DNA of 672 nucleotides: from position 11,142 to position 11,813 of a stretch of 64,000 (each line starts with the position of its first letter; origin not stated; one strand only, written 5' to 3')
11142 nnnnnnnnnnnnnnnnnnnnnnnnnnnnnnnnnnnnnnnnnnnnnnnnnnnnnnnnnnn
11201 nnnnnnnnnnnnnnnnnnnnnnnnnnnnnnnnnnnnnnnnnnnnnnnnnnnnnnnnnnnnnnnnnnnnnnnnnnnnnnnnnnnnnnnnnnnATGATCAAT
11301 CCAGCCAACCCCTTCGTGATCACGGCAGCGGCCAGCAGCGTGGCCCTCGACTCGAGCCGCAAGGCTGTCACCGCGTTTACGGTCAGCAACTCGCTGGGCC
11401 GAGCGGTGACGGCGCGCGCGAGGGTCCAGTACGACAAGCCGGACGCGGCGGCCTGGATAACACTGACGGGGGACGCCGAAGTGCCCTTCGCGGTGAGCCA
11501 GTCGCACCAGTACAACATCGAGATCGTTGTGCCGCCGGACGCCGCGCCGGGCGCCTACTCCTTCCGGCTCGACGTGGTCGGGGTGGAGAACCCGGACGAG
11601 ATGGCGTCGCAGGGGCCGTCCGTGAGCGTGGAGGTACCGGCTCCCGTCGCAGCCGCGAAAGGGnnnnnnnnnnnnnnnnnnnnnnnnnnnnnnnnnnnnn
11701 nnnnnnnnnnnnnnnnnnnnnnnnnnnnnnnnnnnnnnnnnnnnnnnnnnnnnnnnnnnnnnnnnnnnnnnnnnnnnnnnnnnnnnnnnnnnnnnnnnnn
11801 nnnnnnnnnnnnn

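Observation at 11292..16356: Four paralogous membrane proteins: shared N-terminal beta-sandwich-like domain, one TM helix, divergent C-terminal modules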

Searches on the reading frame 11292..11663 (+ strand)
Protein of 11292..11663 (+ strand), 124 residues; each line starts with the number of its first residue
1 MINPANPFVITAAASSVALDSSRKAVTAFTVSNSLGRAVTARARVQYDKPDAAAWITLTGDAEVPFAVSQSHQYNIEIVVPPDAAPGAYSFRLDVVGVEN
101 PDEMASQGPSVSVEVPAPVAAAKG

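Call 13: find_homologous_proteins(query=A2, max_evalue=0.001)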
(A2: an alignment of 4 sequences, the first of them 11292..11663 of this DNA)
Query A2 (4 sequences) (124 aa, profile of the alignment): 61 proteins with E <= 0.001 among 6665 candidates.
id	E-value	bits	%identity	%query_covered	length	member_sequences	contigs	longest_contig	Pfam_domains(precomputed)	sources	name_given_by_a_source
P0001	1.3e-42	163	56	94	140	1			-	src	-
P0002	9.8e-42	160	50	89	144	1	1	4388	-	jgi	-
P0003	4.4e-41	158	52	92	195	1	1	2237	-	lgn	-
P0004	5.8e-41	157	53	94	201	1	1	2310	-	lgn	-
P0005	1.9e-40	156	50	96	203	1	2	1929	-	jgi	jgi:hypothetical protein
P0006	2.3e-40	155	50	96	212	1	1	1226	-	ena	-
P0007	3.2e-40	155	49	91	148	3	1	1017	-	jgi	-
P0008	5.6e-40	154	52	89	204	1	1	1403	-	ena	-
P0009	2.4e-39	152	43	90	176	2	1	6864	-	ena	-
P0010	5.4e-39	151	52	90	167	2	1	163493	-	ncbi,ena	-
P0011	7.0e-39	151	52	87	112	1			-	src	-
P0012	3.0e-38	149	48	96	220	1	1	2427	-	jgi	jgi:hypothetical protein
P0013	7.3e-38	147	47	96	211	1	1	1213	-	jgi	jgi:hypothetical protein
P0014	1.2e-37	147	48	96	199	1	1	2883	-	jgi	jgi:hypothetical protein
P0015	3.7e-37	145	50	85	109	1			-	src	-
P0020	8.6e-36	141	46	90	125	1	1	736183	-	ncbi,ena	-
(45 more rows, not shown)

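Call 15: find_encoding_contigs(protein=P0010, flank=10000, max_places=3)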
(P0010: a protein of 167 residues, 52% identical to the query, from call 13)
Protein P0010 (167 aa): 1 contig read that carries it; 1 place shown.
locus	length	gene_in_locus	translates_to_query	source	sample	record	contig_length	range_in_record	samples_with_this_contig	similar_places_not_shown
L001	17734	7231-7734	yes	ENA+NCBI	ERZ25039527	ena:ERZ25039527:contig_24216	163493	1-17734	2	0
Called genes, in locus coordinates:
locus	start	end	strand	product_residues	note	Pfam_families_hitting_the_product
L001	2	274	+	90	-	?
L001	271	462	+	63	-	-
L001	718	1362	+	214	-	-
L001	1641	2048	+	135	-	-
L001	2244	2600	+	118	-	-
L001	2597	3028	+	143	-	PF04965:GPW_gp25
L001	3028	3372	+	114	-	-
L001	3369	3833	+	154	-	-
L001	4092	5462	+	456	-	-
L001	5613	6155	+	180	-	PF09684:Tail_P2_I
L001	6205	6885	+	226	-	-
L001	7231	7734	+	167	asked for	-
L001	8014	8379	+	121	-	-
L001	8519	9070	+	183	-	-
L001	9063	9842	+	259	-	-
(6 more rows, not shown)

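Call 16: find_encoding_contigs(protein=P0020, flank=10000, max_places=3)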
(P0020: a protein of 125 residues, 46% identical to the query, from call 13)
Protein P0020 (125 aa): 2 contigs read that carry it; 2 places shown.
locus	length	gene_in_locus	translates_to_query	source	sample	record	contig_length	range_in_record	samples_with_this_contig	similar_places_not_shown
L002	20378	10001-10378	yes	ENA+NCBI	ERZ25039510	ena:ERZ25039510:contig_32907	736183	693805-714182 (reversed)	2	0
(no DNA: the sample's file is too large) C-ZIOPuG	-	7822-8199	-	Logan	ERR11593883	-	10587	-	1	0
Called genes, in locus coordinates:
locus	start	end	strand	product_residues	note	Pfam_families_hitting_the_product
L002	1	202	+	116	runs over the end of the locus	-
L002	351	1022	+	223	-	PF14065:Pvc16_N (faint), PF13620:CarboxypepD_reg (weak)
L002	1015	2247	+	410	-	PF04984:Phage_sheath_1, PF17482:Phage_sheath_1C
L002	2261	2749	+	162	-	PF06841:Phage_T4_gp19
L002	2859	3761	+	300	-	-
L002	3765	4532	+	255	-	PF19266:CIS_tube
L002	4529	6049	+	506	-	PF05954:Phage_GPD, PF04717:Phage_base_V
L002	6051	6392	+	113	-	-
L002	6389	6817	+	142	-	PF04965:GPW_gp25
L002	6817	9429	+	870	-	PF04865:Baseplate_J (faint)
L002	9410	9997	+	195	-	-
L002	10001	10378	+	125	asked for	-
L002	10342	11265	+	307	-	-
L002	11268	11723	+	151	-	-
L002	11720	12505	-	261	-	-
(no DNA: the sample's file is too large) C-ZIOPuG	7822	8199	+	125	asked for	-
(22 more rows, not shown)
